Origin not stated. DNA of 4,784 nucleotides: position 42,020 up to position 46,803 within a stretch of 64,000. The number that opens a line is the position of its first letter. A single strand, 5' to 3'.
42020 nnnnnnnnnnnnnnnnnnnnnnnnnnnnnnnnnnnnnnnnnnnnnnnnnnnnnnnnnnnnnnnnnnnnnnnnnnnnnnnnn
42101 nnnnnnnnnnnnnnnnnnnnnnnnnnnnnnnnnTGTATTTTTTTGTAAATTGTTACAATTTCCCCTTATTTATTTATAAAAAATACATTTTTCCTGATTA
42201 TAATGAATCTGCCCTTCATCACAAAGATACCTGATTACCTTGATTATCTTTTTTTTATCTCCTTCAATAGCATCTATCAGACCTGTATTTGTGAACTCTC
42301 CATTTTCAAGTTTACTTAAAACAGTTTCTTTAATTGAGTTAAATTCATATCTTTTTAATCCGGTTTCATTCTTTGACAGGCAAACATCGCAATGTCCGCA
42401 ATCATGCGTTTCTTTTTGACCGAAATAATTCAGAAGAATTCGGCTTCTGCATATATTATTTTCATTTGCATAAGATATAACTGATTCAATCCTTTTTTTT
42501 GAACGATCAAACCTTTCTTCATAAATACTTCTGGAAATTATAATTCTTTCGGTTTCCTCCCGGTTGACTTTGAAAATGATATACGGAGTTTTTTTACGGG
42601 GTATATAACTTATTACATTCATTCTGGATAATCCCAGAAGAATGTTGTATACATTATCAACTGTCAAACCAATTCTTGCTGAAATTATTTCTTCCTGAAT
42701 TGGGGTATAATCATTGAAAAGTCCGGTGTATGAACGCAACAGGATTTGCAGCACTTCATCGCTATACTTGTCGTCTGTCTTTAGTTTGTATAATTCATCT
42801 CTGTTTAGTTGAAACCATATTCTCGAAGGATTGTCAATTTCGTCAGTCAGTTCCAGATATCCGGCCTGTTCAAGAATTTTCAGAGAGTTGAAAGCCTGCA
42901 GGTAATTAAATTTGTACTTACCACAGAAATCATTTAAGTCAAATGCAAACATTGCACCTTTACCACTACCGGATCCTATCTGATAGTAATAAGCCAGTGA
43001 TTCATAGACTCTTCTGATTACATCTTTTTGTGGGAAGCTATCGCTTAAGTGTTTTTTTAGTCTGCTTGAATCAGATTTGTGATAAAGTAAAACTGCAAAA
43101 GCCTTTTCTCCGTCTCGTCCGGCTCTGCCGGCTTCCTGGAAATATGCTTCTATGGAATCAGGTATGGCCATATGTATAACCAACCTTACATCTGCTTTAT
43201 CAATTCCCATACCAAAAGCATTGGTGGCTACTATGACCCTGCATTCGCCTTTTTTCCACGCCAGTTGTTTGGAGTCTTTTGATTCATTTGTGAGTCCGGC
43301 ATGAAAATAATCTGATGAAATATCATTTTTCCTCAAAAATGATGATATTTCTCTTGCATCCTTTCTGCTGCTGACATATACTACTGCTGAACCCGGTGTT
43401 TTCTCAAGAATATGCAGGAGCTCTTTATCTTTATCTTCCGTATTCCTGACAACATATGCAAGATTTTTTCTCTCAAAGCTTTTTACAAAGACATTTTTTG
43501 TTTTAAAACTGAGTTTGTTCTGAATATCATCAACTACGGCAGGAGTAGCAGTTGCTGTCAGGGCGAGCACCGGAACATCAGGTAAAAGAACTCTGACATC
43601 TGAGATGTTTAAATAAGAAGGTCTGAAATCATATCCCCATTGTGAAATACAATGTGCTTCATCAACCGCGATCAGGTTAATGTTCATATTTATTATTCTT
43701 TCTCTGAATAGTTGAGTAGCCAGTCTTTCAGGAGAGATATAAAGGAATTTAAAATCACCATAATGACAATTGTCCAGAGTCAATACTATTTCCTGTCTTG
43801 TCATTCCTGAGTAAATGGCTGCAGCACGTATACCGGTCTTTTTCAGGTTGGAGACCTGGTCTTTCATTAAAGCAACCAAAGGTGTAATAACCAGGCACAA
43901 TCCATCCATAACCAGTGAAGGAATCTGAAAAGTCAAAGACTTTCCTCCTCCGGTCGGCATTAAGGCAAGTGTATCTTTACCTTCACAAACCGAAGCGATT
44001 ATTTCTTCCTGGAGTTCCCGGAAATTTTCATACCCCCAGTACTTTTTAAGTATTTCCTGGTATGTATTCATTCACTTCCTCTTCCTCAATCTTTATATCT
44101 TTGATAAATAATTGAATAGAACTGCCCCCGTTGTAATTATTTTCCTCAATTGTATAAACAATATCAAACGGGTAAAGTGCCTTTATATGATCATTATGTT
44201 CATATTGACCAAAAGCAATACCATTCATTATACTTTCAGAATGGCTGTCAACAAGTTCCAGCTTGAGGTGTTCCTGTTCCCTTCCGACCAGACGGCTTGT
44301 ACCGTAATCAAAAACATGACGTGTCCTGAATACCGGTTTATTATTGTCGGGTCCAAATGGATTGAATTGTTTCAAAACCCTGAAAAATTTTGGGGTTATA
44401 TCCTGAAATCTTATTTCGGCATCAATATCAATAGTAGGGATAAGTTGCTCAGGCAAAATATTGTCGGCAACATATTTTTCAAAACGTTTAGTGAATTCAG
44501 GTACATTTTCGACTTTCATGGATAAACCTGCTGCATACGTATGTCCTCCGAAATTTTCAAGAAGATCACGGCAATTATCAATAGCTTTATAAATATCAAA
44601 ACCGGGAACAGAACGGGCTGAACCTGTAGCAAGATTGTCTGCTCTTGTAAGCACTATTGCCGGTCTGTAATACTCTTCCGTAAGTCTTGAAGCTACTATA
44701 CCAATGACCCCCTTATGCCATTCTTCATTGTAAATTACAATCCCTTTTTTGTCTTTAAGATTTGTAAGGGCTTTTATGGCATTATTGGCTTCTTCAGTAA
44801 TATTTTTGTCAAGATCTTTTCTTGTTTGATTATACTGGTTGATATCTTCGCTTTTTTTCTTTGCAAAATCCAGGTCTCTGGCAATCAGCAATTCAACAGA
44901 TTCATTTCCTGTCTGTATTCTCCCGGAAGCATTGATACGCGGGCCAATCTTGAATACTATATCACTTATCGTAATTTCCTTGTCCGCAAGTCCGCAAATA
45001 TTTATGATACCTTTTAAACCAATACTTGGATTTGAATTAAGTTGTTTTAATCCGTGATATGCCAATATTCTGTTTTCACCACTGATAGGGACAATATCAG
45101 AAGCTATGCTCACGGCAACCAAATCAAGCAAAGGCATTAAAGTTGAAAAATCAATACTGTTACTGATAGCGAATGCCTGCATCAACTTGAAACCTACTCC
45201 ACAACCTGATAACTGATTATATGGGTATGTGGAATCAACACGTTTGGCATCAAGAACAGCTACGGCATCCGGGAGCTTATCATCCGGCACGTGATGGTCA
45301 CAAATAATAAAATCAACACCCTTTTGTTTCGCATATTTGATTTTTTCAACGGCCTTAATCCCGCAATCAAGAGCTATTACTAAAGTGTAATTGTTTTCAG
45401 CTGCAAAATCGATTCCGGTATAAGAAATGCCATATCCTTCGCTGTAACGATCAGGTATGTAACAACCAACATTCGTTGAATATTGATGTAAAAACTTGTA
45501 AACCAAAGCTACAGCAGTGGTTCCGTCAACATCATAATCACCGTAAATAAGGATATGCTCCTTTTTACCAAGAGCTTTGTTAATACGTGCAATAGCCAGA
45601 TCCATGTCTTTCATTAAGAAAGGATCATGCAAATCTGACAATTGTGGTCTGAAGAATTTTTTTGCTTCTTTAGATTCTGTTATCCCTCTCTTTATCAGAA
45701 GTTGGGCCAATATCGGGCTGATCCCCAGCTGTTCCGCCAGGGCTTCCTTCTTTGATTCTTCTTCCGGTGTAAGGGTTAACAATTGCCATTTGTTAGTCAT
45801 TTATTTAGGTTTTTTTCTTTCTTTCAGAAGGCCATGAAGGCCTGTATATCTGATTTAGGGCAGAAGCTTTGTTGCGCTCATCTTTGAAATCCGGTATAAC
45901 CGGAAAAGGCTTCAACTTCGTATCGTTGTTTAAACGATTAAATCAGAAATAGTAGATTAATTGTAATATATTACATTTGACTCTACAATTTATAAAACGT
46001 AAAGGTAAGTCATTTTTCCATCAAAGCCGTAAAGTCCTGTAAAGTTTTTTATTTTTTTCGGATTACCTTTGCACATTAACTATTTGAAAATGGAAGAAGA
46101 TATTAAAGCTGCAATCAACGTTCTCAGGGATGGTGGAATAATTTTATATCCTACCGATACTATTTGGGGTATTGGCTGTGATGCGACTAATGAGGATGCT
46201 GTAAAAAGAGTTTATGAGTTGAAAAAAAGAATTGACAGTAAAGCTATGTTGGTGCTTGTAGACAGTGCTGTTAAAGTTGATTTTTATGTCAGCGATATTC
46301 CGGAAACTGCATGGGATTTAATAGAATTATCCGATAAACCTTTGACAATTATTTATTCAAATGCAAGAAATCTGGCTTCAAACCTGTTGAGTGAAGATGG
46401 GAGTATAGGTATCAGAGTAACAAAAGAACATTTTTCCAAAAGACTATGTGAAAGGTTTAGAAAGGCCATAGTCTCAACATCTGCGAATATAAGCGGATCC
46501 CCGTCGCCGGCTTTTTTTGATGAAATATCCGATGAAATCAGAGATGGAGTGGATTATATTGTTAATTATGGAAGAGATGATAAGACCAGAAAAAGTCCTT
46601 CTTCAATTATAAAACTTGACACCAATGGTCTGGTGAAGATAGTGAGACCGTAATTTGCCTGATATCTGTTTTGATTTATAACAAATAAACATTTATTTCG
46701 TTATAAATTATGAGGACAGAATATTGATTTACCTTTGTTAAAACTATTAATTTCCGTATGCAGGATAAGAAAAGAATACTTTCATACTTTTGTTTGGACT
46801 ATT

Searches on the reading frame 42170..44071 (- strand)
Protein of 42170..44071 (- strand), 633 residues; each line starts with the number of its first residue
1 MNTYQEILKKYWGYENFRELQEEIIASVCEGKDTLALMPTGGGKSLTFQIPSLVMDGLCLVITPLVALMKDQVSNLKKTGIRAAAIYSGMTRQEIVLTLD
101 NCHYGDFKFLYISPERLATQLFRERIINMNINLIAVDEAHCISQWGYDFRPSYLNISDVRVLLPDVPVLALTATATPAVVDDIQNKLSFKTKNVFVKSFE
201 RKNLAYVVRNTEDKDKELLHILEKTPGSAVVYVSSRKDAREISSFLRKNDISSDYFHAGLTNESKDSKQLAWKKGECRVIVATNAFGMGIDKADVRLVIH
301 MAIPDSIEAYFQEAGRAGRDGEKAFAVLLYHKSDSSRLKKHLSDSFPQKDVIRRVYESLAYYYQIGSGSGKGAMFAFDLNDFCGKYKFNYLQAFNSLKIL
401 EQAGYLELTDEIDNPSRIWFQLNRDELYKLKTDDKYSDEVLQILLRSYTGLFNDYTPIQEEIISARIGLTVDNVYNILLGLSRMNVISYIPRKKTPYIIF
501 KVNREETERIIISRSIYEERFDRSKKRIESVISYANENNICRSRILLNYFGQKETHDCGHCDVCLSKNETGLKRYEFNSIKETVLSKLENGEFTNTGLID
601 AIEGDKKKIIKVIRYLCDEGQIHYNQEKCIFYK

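Call 60: search_protein_families(library=pfam, max_evalue=0.0001, proteins=[window:42170-44071:-])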
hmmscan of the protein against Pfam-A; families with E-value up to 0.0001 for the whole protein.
window:42170-44071:- (633 aa): 4 families
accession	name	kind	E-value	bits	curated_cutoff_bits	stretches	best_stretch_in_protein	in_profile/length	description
PF00270.35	DEAD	-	5e-28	98.4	26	1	19-182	2-166/167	DEAD/DEAH box helicase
PF00271.37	Helicase_C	-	5.1e-23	81.9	23.5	1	214-321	2-110/110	Helicase conserved C-terminal domain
PF16124.10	RecQ_Zn_bind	-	1.2e-11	45.6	25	1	514-565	14-66/66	RecQ zinc-binding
PF04851.21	ResIII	-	2.9e-07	31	22.5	1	17-174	4-161/164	Type III restriction enzyme, res subunit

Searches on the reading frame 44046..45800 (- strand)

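Call 60: search_protein_families(library=pfam, max_evalue=0.0001, proteins=[window:44046-45800:-])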
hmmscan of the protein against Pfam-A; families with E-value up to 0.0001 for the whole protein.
window:44046-45800:- (584 aa): 3 families
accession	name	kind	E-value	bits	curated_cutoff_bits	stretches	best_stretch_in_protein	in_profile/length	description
PF17768.7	RecJ_OB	-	1.8e-27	96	27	1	459-568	1-107/107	RecJ OB domain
PF01368.27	DHH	-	2e-24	86.7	28.1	1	82-230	1-123/125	DHH family, N-terminal domain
PF02272.25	DHHA1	-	1.2e-16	61.4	25.9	1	351-445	2-101/102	DHHA1 domain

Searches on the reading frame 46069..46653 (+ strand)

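Call 60: search_protein_families(library=pfam, max_evalue=0.0001, proteins=[window:46069-46653:+])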
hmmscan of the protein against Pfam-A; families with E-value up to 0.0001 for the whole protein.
window:46069-46653:+ (194 aa): 1 family
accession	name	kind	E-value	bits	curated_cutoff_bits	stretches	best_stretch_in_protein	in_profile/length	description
PF01300.24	Sua5_yciO_yrdC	-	2.2e-46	158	25.1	1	18-193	2-176/178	Telomere recombination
